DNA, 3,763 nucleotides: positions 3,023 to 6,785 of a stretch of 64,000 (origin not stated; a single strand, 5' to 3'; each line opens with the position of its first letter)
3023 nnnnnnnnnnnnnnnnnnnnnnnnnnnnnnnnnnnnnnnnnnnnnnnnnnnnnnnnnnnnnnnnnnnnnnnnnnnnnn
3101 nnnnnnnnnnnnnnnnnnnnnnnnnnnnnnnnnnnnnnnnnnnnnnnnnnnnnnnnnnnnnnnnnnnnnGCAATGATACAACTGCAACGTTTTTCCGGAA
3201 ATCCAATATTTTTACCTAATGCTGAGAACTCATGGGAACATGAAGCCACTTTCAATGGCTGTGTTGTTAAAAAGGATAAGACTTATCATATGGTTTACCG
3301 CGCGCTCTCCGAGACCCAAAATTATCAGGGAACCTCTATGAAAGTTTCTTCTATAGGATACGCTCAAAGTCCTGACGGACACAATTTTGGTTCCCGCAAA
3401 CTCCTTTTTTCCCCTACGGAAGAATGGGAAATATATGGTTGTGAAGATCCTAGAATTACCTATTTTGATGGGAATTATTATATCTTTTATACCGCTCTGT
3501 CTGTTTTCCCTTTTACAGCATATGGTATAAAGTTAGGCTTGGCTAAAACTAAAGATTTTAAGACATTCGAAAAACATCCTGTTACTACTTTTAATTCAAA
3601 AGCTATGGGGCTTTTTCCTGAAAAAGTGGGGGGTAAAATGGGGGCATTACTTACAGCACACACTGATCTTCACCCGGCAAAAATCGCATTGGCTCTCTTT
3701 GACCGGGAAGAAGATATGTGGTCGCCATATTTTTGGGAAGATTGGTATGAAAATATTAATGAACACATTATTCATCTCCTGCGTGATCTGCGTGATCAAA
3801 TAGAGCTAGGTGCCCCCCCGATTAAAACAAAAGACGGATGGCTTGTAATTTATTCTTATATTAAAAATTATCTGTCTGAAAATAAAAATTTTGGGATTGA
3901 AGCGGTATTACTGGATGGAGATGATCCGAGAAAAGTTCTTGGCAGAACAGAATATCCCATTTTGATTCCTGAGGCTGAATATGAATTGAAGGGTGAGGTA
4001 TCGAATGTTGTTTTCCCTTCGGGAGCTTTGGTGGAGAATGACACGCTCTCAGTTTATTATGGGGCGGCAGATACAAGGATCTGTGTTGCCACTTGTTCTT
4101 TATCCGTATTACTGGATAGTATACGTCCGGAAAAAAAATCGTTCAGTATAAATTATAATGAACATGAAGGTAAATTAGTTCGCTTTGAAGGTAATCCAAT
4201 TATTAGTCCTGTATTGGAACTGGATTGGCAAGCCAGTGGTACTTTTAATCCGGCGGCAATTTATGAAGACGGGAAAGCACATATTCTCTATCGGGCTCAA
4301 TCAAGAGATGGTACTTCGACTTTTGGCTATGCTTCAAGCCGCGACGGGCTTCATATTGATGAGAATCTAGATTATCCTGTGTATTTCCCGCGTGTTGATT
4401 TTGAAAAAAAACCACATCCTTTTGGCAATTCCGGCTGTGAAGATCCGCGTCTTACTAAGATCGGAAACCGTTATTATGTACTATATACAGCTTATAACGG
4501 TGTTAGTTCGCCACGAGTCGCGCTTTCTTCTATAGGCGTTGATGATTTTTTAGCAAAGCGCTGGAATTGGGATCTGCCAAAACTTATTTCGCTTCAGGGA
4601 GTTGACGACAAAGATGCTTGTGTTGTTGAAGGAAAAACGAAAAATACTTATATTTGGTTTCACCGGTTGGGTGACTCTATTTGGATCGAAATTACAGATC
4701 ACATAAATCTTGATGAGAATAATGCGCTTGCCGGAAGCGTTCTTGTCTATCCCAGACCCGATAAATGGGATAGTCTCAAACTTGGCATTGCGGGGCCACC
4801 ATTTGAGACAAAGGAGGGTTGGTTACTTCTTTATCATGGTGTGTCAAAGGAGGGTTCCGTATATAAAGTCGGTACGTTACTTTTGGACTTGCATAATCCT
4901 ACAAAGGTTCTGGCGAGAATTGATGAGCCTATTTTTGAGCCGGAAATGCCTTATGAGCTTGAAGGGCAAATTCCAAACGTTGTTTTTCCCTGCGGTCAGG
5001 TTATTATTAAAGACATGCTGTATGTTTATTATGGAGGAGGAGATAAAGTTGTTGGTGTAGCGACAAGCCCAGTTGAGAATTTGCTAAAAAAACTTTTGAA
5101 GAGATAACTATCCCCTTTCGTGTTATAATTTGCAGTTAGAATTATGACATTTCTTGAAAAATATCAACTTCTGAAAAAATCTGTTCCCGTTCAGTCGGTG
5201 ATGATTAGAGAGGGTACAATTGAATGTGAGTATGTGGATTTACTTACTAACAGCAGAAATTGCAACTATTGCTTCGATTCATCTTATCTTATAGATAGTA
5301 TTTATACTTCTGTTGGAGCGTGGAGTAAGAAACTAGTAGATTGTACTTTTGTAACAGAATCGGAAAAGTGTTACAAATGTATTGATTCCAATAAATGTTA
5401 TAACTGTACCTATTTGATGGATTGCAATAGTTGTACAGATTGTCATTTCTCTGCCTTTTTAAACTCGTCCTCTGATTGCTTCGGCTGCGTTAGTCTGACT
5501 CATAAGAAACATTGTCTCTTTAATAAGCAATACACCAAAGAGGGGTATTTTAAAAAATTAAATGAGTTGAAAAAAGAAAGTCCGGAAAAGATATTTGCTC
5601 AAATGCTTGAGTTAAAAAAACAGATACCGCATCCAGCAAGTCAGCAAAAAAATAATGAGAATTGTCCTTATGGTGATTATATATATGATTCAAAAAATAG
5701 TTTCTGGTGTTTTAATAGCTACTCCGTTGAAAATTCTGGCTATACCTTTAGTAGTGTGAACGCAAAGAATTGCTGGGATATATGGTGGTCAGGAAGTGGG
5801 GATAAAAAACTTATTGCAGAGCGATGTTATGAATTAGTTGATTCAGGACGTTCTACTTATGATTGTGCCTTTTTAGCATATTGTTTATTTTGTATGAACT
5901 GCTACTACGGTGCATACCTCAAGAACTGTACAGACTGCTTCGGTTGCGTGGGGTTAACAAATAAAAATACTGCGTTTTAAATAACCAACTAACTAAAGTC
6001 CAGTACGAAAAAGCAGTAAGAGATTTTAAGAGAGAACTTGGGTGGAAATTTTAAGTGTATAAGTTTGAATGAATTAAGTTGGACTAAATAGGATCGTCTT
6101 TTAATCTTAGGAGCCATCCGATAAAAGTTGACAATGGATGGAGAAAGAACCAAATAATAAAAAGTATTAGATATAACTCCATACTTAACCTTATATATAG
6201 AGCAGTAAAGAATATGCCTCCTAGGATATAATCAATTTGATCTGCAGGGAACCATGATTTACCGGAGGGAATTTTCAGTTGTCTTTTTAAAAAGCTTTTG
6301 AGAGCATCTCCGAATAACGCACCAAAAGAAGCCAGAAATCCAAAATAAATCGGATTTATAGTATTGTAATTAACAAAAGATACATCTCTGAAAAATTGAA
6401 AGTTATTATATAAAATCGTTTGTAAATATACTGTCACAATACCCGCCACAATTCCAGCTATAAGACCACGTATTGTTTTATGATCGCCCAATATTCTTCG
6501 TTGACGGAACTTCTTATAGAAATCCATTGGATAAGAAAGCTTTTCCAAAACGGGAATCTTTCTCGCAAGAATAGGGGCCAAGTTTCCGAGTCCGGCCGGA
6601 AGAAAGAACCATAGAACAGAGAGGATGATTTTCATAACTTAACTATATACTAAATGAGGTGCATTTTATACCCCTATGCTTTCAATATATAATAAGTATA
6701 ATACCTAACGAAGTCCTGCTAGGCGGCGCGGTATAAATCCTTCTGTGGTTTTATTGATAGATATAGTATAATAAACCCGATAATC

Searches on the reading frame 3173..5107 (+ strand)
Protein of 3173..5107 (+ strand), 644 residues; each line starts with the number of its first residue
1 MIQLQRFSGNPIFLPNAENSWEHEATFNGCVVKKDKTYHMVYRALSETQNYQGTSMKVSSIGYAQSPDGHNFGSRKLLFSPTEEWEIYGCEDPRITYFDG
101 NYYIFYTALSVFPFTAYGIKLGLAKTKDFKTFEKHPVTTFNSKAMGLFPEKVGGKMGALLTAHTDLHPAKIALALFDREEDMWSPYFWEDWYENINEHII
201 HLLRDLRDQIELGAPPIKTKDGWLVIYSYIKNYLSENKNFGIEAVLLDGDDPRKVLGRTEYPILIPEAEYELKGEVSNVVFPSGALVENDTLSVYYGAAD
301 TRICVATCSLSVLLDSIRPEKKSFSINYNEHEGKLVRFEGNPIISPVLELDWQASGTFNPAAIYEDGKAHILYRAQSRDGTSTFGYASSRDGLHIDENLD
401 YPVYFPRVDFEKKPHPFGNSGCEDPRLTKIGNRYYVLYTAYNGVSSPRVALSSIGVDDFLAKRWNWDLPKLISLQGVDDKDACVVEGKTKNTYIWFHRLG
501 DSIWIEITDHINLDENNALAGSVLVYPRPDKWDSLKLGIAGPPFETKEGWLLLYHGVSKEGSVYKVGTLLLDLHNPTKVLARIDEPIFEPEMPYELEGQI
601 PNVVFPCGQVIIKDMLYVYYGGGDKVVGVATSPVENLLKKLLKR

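Call 7: search_protein_families(library=pfam, proteins=[window:3173-5107:+], max_evalue=0.001)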
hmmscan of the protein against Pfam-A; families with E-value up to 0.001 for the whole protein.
window:3173-5107:+ (644 aa): 1 family
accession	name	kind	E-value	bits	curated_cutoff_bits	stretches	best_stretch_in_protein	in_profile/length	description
PF04041.19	Glyco_hydro_130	-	5.8e-98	328.2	26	2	355-639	33-316/320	beta-1,4-mannooligosaccharide phosphorylase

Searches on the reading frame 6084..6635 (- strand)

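Call 7: search_protein_families(library=pfam, proteins=[window:6084-6635:-], max_evalue=0.001)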
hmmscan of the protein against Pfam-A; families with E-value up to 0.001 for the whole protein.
window:6084-6635:- (183 aa): 2 families
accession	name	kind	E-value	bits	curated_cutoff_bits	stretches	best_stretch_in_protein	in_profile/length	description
PF01864.22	CarS-like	-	9.9e-29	101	22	1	2-180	3-172/175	CDP-archaeol synthase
PF01148.25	CTP_transf_1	-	9.2e-08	32.7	24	1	52-122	169-230/264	Cytidylyltransferase family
